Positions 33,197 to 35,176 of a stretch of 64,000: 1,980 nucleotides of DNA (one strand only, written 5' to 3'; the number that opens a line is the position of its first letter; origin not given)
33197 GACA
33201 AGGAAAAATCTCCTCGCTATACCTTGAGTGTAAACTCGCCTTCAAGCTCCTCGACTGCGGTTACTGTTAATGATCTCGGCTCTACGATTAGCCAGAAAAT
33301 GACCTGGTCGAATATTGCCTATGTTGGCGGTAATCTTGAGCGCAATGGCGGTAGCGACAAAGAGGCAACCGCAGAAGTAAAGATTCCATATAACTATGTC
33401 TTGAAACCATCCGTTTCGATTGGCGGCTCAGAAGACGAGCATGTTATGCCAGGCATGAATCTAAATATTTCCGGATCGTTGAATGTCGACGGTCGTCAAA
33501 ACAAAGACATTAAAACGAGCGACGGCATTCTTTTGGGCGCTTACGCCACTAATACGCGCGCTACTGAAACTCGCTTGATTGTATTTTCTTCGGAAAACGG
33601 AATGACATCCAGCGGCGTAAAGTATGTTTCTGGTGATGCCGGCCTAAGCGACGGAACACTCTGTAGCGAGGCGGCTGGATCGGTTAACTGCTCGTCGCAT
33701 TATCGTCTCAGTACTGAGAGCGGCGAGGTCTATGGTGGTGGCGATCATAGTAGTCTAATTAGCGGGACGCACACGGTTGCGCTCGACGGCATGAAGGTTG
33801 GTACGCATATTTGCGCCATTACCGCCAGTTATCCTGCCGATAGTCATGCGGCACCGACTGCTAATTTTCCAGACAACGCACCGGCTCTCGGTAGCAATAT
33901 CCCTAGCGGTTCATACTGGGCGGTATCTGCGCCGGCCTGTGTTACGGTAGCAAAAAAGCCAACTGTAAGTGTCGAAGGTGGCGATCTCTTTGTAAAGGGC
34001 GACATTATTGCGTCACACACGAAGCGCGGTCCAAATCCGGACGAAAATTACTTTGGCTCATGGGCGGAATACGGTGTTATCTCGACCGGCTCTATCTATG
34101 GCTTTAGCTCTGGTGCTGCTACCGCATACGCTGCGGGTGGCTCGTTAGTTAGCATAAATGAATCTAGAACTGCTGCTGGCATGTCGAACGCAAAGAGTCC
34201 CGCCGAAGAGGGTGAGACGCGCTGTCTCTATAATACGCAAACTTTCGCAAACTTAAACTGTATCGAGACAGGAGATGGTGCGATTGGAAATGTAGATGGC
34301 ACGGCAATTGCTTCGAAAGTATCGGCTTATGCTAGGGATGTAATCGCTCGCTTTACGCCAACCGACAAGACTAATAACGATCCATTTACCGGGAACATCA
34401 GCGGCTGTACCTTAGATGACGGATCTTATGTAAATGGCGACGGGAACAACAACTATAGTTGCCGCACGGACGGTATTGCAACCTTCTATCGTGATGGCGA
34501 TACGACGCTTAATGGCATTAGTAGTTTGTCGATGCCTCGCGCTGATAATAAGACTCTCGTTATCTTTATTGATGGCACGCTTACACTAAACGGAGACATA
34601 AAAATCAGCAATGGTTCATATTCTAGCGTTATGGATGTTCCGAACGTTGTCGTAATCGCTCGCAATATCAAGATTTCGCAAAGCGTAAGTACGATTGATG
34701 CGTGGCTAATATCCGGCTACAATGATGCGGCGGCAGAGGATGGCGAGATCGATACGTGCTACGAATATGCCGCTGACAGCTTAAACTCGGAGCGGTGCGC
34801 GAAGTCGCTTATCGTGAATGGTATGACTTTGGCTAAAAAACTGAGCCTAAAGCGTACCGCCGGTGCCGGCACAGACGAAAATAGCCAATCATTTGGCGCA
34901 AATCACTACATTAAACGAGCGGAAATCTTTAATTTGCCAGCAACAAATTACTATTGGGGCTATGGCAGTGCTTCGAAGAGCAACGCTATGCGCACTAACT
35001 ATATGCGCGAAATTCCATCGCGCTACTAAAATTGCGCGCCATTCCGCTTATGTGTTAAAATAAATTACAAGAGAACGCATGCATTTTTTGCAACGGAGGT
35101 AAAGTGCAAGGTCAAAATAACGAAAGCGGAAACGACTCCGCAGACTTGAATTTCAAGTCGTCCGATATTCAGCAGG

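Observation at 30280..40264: Tandemly duplicated two-gene module: charged bitopic membrane protein plus giant secreted protein, directly upstream of pilin-like genes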

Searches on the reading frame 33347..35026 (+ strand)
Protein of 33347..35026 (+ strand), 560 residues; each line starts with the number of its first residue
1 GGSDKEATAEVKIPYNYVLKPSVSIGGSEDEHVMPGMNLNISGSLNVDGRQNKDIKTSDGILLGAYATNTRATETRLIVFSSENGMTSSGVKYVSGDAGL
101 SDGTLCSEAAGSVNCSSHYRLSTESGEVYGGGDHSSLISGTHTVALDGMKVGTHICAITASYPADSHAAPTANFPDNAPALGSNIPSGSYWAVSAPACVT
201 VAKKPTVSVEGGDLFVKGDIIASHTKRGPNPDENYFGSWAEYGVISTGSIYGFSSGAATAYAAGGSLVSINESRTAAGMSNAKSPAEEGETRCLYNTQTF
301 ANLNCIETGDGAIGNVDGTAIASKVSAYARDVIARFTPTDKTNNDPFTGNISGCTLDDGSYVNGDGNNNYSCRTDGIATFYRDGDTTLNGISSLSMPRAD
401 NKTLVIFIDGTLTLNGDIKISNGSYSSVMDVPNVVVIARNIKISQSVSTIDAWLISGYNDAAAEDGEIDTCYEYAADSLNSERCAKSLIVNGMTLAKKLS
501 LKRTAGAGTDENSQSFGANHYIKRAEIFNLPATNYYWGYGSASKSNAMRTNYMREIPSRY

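Call 53: predict_structure(alignment_id=A5)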
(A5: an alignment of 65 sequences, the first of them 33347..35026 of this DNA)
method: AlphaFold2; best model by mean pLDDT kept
length: 560 residues; sequences in the alignment: 65
mean_pLDDT: 69.0   pTM: 0.68
mean pLDDT of the five models: 69.0, 68.9, 67.4, 66.9, 65.9
residues with pLDDT >= 90: 60; 70-90: 223; 50-70: 183; < 50: 94
segments of 3 or more residues with pLDDT < 50: 1-10, 168-182, 261-274, 276-292, 301-303, 310-315, 345-352, 511-516, 554-560
pLDDT, mean of each block of 10 residues (from residue 1): 46 67 76 77 78 65 59 79 71 76 79 67 57 61 77 85 68 44 56 89 76 70 60 62 67 59 38 41 45 50 51 55 76 83 49 51 55 78 89 65 86 93 80 91 96 87 87 86 88 87 75 50 79 81 62 43
secondary structure, 60 per line:
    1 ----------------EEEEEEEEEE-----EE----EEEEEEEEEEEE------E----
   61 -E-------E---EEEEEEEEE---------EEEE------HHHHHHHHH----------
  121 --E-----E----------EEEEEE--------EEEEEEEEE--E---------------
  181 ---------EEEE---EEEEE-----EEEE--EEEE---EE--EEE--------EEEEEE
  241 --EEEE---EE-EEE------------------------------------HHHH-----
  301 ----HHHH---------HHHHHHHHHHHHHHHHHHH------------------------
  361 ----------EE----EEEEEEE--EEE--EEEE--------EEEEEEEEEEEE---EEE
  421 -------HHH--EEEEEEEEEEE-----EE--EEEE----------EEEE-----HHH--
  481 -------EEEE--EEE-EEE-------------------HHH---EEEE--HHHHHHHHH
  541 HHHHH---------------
elements in order: E17-26 E38-49 E74-82 E92-95 H102-110 E140-145 E154-162 E190-193 E197-201 E207-210 E213-216 E224-226 E235-240 E243-246 E253-255 H292-295 H305-308 H318-336 E377-383 E386-388 E391-394 E403-414 E418-420 E433-443 E453-456 E467-470 E488-491 E494-496 E498-500 E526-529 H532-545

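Call 55: fold_search(model_id=the predicted structure, library=pdb)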
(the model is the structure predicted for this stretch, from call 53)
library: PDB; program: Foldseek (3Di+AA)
matches with E <= 10: 1390; with E <= 0.001: 0
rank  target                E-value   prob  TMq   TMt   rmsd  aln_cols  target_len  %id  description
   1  9m5d_A                5.1e-02  0.82  0.12  0.45  11.1       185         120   12  Crystal structure of S. aureus protein A bound to a human single-domain antibody (released 2025-11-12)
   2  8rc4_g                5.4e-02  0.97  0.14  0.09   4.7       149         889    9  Structure of Integrator-PP2A complex (released 2024-02-07)
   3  8dao_A                8.2e-02  0.72  0.12  0.43  10.8       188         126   12  Crystal structure of SARS-CoV-2 spike stem fusion peptide in complex with neutralizing antibody COV44-79 (released 2022-07-27)
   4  8y3u_A                1.0e-01  0.66  0.12  0.43  10.9       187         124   13  Ebola virus glycoprotein in complex with a broadly neutralizing antibody 2G1 (released 2024-08-07)
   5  6mu3_M                1.0e-01  0.66  0.13  0.28  10.5       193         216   12  Anti-HIV-1 Fab 2G12 + Man7 re-refinement (released 2018-10-31)
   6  4nu2                  1.0e-01  0.30  0.14  0.31  13.1       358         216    9  Crystal structure of an ice-binding protein (FfIBP) from the Antarctic bacterium, Flavobacterium frigoris PS1 (released 2014-04-16)
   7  3idu_B                1.1e-01  0.94  0.15  0.59   6.2       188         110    8  Crystal Structure of the CARDB domain of the PF1109 protein in complex with di-metal ions from Pyrococcus furiosus, No (released 2009-08-04)
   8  7pks_g                1.1e-01  0.77  0.12  0.08   6.6       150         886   11  Structural basis of Integrator-mediated transcription regulation (released 2021-12-08)
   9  6uup_B                1.1e-01  0.60  0.12  0.27  15.6       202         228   12  Structure of anti-hCD33 conditional scFv (released 2020-11-04)
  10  4gft_B                1.1e-01  0.66  0.13  0.44  11.2       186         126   12  Malaria invasion machinery protein-Nanobody complex (released 2013-07-03)
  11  3idu_A                1.3e-01  0.84  0.14  0.52  12.8       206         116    8  Crystal Structure of the CARDB domain of the PF1109 protein in complex with di-metal ions from Pyrococcus furiosus, No (released 2009-08-04)
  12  9dzf_H                1.4e-01  0.72  0.13  0.47  11.1       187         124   11  Human GC-A bound to ANP and XX16 (released 2026-01-21)
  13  9g2g_D                1.4e-01  0.63  0.13  0.45  10.5       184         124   15  Staphylococcus aureus MazF in complex with nanobody 5 (released 2024-07-24)
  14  7lbe_H                1.4e-01  0.60  0.12  0.42  11.5       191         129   12  CryoEM structure of the HCMV Trimer gHgLgO in complex with neutralizing fabs 13H11 and MSL-109 (released 2021-03-10)
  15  9jo9_A                1.4e-01  0.60  0.13  0.44  10.2       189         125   12  CRP-HCAb3 complex (released 2025-10-22)
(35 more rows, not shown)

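Call 65: fold_search(model_id=the predicted structure, library=viral)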
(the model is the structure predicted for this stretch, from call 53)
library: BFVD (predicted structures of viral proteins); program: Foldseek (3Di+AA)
matches with E <= 10: 410; with E <= 0.001: 0
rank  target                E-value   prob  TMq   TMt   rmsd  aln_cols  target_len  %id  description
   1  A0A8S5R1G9            3.5e-02  0.21  0.12  0.09  21.4       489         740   10  Tail protein [Siphoviridae sp. ctWWc42]
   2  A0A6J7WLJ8            3.9e-02  0.30  0.13  0.12  16.2       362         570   11  Tip attachment protein J [uncultured Caudovirales phage]
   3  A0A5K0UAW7            5.5e-02  0.21  0.14  0.20  19.9       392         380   12  Ig family protein [Yasminevirus sp. GU-2018]
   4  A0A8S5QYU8            6.5e-02  0.18  0.10  0.13  21.8       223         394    9  Uncharacterized protein [Siphoviridae sp. ctoiA13]
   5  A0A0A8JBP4            8.4e-02  0.38  0.16  0.12  12.7       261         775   10  Uncharacterized protein [Klebsiella phage K64-1]
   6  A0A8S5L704            1.0e-01  0.89  0.14  0.19   9.2       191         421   12  Uncharacterized protein (Fragment) [Siphoviridae sp. ctNiB4]
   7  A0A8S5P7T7            1.3e-01  0.87  0.15  0.11   8.9       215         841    8  FN3 [Siphoviridae sp. ctmYS12]
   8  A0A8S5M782            1.3e-01  0.33  0.13  0.16   9.1       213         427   12  Hyaluronidase [Siphoviridae sp. ctrgt10]
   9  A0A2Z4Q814            1.5e-01  0.69  0.13  0.38   7.8       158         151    9  (no name in the UniProt tables at hand)
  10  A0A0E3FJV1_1          2.1e-01  0.03  0.05  0.04  34.8       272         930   10  Virion structural protein [Synechococcus phage ACG-2014j]
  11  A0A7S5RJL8            2.4e-01  0.35  0.10  0.25   9.8       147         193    9  (no name in the UniProt tables at hand)
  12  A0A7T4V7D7            2.4e-01  0.08  0.08  0.08  18.8       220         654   11  Putative capsid (Fragment) [Aedes iflavi-like virus 2]
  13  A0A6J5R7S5            2.5e-01  0.41  0.14  0.12  13.1       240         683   10  Peptidase S8/S53 domain containing protein [uncultured Caudovirales phage]
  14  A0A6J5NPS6            2.5e-01  0.04  0.12  0.15  21.3       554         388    9  Uncharacterized protein [uncultured Caudovirales phage]
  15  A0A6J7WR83            2.6e-01  0.54  0.11  0.18  12.3       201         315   12  Uncharacterized protein [uncultured Caudovirales phage]
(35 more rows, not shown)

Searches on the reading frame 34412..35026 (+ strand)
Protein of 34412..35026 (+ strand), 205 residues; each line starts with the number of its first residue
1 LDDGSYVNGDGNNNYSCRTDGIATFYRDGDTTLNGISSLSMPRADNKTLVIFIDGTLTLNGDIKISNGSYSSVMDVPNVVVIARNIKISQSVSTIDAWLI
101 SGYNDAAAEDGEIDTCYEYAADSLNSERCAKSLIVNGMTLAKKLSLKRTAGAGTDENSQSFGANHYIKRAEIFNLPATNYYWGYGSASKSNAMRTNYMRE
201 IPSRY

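Call 44: find_homologous_proteins(query=A4, max_evalue=0.00001)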
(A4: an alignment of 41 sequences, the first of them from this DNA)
Query A4 (41 sequences) (175 aa, profile of the alignment): 46 proteins with E <= 0.00001 among 1450 candidates.
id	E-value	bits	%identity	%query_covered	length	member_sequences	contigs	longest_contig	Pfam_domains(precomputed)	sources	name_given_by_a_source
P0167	5.0e-50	187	34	90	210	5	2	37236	-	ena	-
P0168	3.6e-49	185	33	90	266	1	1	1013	-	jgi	jgi:hypothetical protein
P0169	5.3e-49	184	30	90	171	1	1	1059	-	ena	-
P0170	1.1e-48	183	32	93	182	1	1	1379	-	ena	-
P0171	1.6e-47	179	38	87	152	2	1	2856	-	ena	-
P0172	6.5e-47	177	34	87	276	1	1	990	-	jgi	-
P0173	3.2e-46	175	33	90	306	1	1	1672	-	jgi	jgi:hypothetical protein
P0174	8.8e-46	174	40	90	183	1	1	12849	-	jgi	jgi:hypothetical protein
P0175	1.2e-45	173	32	91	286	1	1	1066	-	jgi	jgi:hypothetical protein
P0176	1.6e-45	173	34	90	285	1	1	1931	-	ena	-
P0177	1.8e-45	173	31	75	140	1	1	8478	-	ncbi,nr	ncbi:hypothetical protein J6X15_00195, partial [Candidatus Saccharibacteria bacterium]|nr:hypothetic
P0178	1.1e-43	167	27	87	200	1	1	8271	-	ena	-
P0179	1.4e-43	166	33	99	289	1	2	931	-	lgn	-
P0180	3.6e-43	165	38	93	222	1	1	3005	-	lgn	-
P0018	3.8e-43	165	31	98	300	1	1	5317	-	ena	-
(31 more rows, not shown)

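Call 59: search_solved_structures(query=A4, max_evalue=10)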
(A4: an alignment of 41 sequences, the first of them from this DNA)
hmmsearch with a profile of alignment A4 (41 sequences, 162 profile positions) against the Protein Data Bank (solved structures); distinct sequences matched with E-value up to 10: 1.
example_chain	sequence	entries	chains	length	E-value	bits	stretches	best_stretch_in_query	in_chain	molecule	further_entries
3fs8_A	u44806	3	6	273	3.1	10.8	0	21-59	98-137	QdtC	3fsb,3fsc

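Call 68: predict_structure(alignment_id=A6)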
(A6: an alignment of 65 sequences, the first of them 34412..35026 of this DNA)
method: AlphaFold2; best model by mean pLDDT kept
length: 205 residues; sequences in the alignment: 65
mean_pLDDT: 81.2   pTM: 0.78
mean pLDDT of the five models: 81.2, 80.5, 79.9, 79.6, 79.4
residues with pLDDT >= 90: 95; 70-90: 52; 50-70: 48; < 50: 10
segments of 3 or more residues with pLDDT < 50: 1-9
pLDDT, mean of each block of 10 residues (from residue 1): 43 56 86 83 71 96 88 86 97 96 88 97 92 96 96 65 70 89 77 59 62
secondary structure, 60 per line:
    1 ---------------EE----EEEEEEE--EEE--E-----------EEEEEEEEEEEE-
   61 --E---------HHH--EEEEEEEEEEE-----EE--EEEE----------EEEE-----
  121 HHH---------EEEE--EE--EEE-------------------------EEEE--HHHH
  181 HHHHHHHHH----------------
elements in order: E22-28 E31-33 E48-59 E78-88 E98-101 E112-115 E133-136 E143-145 E171-174 H177-189

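Call 71: fold_search(model_id=the predicted structure, library=pdb)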
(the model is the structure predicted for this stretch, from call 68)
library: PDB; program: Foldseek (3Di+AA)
matches with E <= 10: 34; with E <= 0.001: 0
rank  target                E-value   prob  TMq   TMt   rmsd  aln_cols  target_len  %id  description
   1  5uyt_B                1.4e-01  0.98  0.37  0.19   4.3       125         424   19  Crystal structure of ice binding protein from an Antarctic bacterium Flavobacteriaceae (released 2017-10-25)
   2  4nu2                  5.3e-01  0.21  0.25  0.24   7.6       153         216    9  Crystal structure of an ice-binding protein (FfIBP) from the Antarctic bacterium, Flavobacterium frigoris PS1 (released 2014-04-16)
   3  5b5h                  9.4e-01  0.16  0.26  0.24   7.5       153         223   14  Hydrophobic ice-binding site confer hyperactivity on antifreeze protein from a snow mold fungus (released 2016-09-28)
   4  3uyv_A                1.4e+00  0.08  0.21  0.19  12.8       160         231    8  Crystal structure of a glycosylated ice-binding protein (LeIBP) from Arctic yeast (released 2012-02-29)
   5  5inf_E                2.0e+00  0.01  0.10  0.05  18.3       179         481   11  Structural basis for acyl-CoA carboxylase-mediated assembly of unusual polyketide synthase extender units incorporated (released 2016-12-28)
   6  5kkd_B                2.5e+00  0.16  0.33  0.33   7.5       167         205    8  Truncated hemolysin A Y134A from P. mirabilis at 2.1 Angstroms resolution crystallized in a high salt condition (released 2017-03-22)
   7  6ria_1                2.8e+00  0.03  0.15  0.27   9.1       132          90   11  Bactofilin from Thermus thermophilus, F105R mutant crystal structure (released 2019-07-17)
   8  4wa0                  2.8e+00  0.02  0.15  0.10  11.9       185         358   10  The structure of a possible adhesin C-terminal domain from Caldicellulosiruptor kronotskyensis (released 2015-03-04)
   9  4m9c_D                3.5e+00  0.01  0.11  0.11  11.7       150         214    9  WeeI from Acinetobacter baumannii AYE (released 2013-10-02)
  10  9hvd_I                3.5e+00  0.01  0.10  0.07  12.2       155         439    7  Native human P-eIF2-eIF2B complex (released 2025-11-19)
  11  5kdk                  3.7e+00  0.18  0.37  0.33   7.0       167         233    8  Truncated hemolysin A from P. mirabilis at 2.0 Angstroms resolution crystallized in a high salt condition (released 2017-06-14)
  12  5inf_F                4.1e+00  0.01  0.10  0.05  18.1       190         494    9  Structural basis for acyl-CoA carboxylase-mediated assembly of unusual polyketide synthase extender units incorporated (released 2016-12-28)
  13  8rja_C                5.2e+00  0.01  0.13  0.11  13.8       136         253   14  Crystal structure of the F420-reducing formylmethanofuran dehydrogenase complex from the ethanotroph Candidatus Ethano (released 2024-10-02)
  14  5t5i_C                5.5e+00  0.01  0.13  0.11  12.7       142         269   15  TUNGSTEN-CONTAINING FORMYLMETHANOFURAN DEHYDROGENASE FROM METHANOTHERMOBACTER WOLFEII, ORTHORHOMBIC FORM AT 1.9 A (released 2016-10-19)
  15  9f5x_u                5.5e+00  0.01  0.15  0.14  16.4       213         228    9  Structure of the Chlamydomonas reinhardtii respiratory supercomplex I1 III2 IV2 (released 2025-03-12)
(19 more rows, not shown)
